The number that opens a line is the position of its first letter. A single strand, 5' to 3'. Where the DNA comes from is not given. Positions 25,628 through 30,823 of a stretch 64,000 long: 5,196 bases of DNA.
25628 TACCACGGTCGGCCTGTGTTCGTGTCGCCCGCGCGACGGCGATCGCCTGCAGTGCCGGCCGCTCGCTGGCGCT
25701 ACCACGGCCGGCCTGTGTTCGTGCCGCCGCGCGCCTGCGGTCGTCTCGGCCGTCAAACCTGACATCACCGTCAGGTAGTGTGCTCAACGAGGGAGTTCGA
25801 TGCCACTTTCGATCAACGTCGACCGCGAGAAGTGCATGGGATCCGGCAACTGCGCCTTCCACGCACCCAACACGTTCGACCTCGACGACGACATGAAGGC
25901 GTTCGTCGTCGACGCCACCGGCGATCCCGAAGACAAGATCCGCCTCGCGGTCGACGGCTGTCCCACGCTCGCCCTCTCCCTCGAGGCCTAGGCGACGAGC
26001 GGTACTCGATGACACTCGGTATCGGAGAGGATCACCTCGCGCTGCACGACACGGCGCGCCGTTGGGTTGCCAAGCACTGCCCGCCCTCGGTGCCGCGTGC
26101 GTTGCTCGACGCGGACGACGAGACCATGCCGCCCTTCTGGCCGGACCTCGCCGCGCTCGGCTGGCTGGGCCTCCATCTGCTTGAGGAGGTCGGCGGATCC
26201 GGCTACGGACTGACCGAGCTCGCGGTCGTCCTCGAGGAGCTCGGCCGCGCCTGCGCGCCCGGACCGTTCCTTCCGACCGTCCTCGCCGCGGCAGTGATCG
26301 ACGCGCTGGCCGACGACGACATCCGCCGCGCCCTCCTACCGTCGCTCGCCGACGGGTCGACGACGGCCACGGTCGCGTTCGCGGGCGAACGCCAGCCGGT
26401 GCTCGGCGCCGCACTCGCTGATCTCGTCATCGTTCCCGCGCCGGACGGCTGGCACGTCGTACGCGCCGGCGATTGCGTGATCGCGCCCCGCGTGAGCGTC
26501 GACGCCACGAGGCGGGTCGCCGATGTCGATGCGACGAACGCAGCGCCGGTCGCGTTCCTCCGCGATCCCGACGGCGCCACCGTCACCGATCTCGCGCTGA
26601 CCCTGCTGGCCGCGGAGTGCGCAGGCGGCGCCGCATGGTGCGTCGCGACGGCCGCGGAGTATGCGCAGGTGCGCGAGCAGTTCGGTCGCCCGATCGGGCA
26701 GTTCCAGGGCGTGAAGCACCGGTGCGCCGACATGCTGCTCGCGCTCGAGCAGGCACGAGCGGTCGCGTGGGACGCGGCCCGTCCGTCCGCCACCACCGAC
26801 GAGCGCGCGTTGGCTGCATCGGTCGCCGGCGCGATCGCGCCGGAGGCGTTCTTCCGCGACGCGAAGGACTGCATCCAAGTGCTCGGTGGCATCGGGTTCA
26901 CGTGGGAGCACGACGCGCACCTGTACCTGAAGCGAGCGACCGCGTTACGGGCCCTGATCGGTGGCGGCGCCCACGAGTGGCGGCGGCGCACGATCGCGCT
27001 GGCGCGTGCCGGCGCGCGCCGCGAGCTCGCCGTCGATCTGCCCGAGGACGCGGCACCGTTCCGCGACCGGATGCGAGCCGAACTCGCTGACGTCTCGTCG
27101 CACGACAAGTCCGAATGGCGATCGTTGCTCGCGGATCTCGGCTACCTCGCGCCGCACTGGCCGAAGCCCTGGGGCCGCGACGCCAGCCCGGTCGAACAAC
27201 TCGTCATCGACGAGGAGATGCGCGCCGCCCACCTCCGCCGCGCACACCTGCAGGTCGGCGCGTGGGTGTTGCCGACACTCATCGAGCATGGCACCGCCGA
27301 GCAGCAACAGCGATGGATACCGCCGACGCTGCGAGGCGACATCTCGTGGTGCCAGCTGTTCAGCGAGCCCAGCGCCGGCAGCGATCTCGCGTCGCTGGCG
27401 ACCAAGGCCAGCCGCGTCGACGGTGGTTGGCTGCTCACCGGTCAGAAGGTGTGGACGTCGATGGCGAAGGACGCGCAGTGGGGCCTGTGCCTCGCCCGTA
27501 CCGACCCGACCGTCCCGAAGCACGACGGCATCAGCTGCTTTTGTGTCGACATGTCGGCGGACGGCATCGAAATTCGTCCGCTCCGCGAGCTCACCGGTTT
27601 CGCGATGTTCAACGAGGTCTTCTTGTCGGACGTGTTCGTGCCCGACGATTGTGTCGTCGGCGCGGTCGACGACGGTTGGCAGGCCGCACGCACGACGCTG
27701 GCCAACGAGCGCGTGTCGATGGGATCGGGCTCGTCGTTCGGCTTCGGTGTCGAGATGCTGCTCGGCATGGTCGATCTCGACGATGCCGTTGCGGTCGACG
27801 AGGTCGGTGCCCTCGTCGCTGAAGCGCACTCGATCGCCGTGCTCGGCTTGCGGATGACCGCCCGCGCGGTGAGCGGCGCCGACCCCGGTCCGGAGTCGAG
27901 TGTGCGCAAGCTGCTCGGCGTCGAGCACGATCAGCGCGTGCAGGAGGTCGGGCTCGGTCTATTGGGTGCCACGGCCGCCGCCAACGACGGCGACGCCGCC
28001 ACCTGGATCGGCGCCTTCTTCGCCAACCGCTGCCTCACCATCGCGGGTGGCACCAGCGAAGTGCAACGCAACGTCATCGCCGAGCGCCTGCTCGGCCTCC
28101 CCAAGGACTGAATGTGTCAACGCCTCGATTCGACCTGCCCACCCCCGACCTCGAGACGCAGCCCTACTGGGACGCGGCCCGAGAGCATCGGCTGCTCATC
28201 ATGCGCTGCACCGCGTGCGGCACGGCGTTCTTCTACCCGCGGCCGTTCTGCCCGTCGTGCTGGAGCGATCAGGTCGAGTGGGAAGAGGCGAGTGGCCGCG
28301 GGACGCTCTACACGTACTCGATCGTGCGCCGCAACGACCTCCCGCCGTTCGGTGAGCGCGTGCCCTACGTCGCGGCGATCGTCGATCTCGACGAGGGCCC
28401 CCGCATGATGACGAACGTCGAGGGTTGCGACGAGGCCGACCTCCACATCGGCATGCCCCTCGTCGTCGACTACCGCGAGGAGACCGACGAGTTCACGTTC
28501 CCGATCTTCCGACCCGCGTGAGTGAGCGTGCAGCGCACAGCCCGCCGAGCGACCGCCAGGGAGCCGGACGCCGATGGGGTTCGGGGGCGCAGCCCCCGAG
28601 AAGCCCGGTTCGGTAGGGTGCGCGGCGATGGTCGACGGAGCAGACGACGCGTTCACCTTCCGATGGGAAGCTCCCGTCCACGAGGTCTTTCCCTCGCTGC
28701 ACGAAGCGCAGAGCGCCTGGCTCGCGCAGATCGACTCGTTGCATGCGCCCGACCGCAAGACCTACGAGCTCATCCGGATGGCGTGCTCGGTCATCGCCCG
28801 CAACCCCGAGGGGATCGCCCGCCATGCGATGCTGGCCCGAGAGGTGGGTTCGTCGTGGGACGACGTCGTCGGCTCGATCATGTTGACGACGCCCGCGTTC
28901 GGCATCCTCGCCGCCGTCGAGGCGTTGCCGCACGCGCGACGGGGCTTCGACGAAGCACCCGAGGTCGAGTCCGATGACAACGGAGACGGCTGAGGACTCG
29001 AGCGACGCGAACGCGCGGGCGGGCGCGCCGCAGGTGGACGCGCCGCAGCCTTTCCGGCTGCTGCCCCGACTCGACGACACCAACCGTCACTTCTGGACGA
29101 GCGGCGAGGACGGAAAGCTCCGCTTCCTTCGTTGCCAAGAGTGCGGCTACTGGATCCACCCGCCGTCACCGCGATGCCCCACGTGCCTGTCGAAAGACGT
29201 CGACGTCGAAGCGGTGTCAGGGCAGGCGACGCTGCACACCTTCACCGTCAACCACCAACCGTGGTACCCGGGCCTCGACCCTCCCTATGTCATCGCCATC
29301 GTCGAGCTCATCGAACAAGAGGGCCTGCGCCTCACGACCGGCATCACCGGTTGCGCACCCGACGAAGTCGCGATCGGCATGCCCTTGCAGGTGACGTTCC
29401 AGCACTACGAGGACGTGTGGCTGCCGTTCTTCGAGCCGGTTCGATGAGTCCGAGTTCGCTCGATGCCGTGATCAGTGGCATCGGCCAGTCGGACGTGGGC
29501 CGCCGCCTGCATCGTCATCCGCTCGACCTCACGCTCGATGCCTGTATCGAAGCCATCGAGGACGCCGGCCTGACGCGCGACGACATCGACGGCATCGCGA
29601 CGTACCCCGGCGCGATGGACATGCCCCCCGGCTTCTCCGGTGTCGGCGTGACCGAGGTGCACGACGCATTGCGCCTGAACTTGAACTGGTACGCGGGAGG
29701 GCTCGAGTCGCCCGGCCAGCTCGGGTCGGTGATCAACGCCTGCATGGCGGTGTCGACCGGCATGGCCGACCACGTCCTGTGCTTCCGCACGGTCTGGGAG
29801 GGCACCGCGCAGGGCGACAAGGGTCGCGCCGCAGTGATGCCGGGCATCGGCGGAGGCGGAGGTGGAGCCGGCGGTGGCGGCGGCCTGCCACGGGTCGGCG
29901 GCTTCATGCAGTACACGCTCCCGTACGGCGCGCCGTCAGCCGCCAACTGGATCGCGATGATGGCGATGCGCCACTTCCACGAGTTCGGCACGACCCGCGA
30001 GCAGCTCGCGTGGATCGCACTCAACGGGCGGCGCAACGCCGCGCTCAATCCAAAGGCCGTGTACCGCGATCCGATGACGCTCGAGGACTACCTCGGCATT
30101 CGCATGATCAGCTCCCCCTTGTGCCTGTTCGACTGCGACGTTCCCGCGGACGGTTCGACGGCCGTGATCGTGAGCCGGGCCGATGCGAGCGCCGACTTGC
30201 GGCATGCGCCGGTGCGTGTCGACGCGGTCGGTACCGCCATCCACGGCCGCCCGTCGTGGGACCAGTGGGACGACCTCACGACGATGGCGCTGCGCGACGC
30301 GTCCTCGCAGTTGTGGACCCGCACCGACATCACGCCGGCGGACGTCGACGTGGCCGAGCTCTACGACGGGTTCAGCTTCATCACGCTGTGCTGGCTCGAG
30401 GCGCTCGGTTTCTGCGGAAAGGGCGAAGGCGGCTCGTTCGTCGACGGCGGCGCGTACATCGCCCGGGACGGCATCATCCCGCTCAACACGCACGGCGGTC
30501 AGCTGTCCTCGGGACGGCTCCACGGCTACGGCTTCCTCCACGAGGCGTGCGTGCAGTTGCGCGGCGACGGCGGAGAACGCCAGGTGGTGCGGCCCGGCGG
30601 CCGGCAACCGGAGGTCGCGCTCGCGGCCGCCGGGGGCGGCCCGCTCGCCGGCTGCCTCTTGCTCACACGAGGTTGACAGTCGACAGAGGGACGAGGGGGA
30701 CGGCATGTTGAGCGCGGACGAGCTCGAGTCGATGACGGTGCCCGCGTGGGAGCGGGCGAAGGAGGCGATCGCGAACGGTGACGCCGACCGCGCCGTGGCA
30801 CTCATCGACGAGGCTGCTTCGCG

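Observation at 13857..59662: Regulon defined by a TGAC-N6-GTCA palindromic operator at 14 sites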

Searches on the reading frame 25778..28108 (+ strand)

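Call 10: search_protein_families(library=pfam, proteins=[window:25778-28108:+])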
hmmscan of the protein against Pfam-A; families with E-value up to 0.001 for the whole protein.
window:25778-28108:+ (777 aa): 3 families
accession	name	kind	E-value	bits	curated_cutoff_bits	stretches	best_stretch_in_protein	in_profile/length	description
PF00441.29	Acyl-CoA_dh_1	-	2.9e-35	122.1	22.4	2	276-407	17-146/150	Acyl-CoA dehydrogenase, C-terminal domain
PF02771.21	Acyl-CoA_dh_N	-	5.2e-31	107.8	22.9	2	84-193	2-112/113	Acyl-CoA dehydrogenase, N-terminal domain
PF02770.24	Acyl-CoA_dh_M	-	4.4e-19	68.9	33.3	1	525-618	1-96/97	Acyl-CoA dehydrogenase, middle domain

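Call 34: search_protein_families(library=ncbifam, proteins=[window:25778-28108:+])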
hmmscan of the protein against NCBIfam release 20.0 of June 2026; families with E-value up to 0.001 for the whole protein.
window:25778-28108:+ (777 aa): 19 families
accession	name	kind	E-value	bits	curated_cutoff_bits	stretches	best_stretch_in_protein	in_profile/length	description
TIGR03204.1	pimC_large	equivalog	5e-60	203.4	623.85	1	437-774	35-395/395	pimeloyl-CoA dehydrogenase large subunit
NF050027.1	acylCoADhIpdE2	equivalog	2.1e-55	188.4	450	1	88-403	5-305/311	acyl-CoA dehydrogenase IpdE2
NF042439.1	SulpropCoADesulf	equivalog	4.6e-40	137.5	600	2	283-408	244-368/379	3-sulfinopropanoyl-CoA desulfinase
TIGR03203.1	pimD_small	equivalog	1.8e-38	132.6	652.7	3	268-403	234-371/378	pimeloyl-CoA dehydrogenase small subunit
NF008997.0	PRK12341.1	equivalog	4e-38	131.5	537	2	473-651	69-248/382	acyl-CoA dehydrogenase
NF045652.1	ProlPCPDhRedW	equivalog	7.1e-37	127.1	650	2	495-768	90-370/376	L-prolyl-[peptidyl-carrier protein] dehydrogenase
NF042972.1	AcrlCoAredClosAcrC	equivalog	3.1e-34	118.3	640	3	449-650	43-247/378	acryloyl-CoA reductase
NF053553.1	prodigi_MBC_PigA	equivalog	3.2e-34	118.7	500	2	495-634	95-234/381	prodigiosin MBC biosynthesis dehydrogenase PigA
NF045552.1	GlutCoADH_Des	equivalog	1.7e-32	113.1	470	2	451-652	46-251/387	glutaryl-CoA dehydrogenase Acd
NF043006.1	CyhCrbnylCoADH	equivalog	2.4e-31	109.1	650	2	438-640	31-236/380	cyclohexane-1-carbonyl-CoA dehydrogenase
NF002885.1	PRK03354.1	equivalog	2e-28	99.5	540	2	499-649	94-243/378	crotonobetainyl-CoA dehydrogenase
TIGR03207.1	cyc_hxne_CoA_dh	equivalog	3.3e-24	85.3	575.35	2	451-634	41-227/372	cyclohexanecarboxyl-CoA dehydrogenase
NF052270.1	Staph_DH_FadE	equivalog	1.3e-20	73.5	600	2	500-610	116-223/400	acyl-CoA dehydrogenase FadE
NF058590.1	AcCoDHFadEBacil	equivalog_domain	6.7e-18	64.5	600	2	474-651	86-263/586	acyl-CoA dehydrogenase FadE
NF007000.1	PRK09463.1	subfamily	7.3e-16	57.7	600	2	277-354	301-374/726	acyl-CoA dehydrogenase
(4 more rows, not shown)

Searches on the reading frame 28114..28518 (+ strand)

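Call 10: search_protein_families(library=pfam, proteins=[window:28114-28518:+])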
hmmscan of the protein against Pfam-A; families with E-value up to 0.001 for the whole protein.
window:28114-28518:+ (135 aa): 2 families
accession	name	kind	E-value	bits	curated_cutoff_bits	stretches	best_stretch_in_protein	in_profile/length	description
PF01796.24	OB_ChsH2_C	-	5.4e-25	87.5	27.1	1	56-119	1-63/65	ChsH2, C-terminal OB-fold domain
PF12172.15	zf-ChsH2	-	1.6e-18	66.6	23.2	1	19-55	1-37/37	ChsH2, rubredoxin-like zinc ribbon domain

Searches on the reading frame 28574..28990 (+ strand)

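Call 10: search_protein_families(library=pfam, proteins=[window:28574-28990:+])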
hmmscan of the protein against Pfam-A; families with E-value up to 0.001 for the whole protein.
window:28574-28990:+ (139 aa): 1 family
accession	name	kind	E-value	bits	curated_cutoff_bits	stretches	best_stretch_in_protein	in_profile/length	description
PF02627.25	CMD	-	0.00018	21.8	23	1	60-119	21-80/84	Carboxymuconolactone decarboxylase family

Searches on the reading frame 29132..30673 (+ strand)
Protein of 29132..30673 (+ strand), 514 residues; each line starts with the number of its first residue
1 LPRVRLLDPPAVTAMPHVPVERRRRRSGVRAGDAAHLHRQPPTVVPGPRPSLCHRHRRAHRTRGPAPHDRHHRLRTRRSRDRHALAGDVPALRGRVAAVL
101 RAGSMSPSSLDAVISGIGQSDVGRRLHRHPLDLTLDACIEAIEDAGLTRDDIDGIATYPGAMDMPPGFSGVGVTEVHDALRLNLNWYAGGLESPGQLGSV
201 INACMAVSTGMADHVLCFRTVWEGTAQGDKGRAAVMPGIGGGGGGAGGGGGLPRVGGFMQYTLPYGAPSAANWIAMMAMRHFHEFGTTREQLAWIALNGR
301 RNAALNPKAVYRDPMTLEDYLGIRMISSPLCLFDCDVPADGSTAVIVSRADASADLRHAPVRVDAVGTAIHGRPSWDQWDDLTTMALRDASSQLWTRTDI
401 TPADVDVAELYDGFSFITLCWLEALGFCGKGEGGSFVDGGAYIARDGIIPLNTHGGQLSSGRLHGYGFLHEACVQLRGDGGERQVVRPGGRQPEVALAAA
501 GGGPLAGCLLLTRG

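Call 10: search_protein_families(library=pfam, proteins=[window:29132-30673:+])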
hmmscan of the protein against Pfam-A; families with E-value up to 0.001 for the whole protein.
window:29132-30673:+ (514 aa): 1 family
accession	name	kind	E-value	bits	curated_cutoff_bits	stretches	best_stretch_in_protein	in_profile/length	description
PF22691.2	Thiolase_C_1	-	7.6e-33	113.7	28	1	374-505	7-134/144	Thiolase C-terminal domain-like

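Call 34: search_protein_families(library=ncbifam, proteins=[window:29132-30673:+])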
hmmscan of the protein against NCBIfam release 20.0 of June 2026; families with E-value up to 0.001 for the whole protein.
window:29132-30673:+ (514 aa): 17 families
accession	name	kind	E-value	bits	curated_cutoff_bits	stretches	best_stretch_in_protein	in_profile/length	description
NF005892.0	PRK07855.1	subfamily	3.6e-74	250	469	1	111-507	7-384/390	lipid-transfer protein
NF004811.0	PRK06158.1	subfamily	1.8e-70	237.9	421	1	112-506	10-371/384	acetyl-CoA acetyltransferase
NF006010.0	PRK08142.1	subfamily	3.4e-53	180.8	462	1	133-505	28-374/388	thiolase domain-containing protein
NF004720.0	PRK06064.1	subfamily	5.2e-48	163.7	420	2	271-487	144-364/389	thiolase domain-containing protein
NF053570.1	AcCoTHIOL_METTL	equivalog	2.2e-41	142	600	1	274-486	145-359/385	acetyl-CoA acetyltransferase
NF009228.0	PRK12578.1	subfamily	5.8e-38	130.5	485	1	114-484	7-360/387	thiolase domain-containing protein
NF004810.0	PRK06157.1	equivalog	2.7e-36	125.6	403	2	248-503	122-383/400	acetyl-CoA acetyltransferase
NF006180.0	PRK08313.1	subfamily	2.6e-31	108.8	514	1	112-503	6-372/389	thiolase domain-containing protein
NF006102.0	PRK08256.1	subfamily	1.5e-30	106.5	436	1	267-485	144-368/394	lipid-transfer protein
NF053628.1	BnzsclthlBbsBGT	equivalog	7.4e-29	100.7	750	1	274-507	143-374/389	benzoylsuccinyl-CoA thiolase subunit BbsB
NF004715.0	PRK06059.1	equivalog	6.2e-28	97.9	424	1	272-486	145-376/399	lipid-transfer protein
NF004982.0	PRK06365.1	equivalog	2.6e-26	92.6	695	1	263-462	151-371/430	thiolase domain-containing protein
NF004721.0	PRK06065.1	equivalog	2.8e-26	92.3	455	1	273-488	151-370/393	thiolase domain-containing protein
NF005704.0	PRK07516.1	subfamily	9.2e-23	80.8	412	1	271-465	144-339/389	thiolase domain-containing protein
NF004722.0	PRK06066.1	equivalog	5.5e-21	75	516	1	275-484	147-359/385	thiolase domain-containing protein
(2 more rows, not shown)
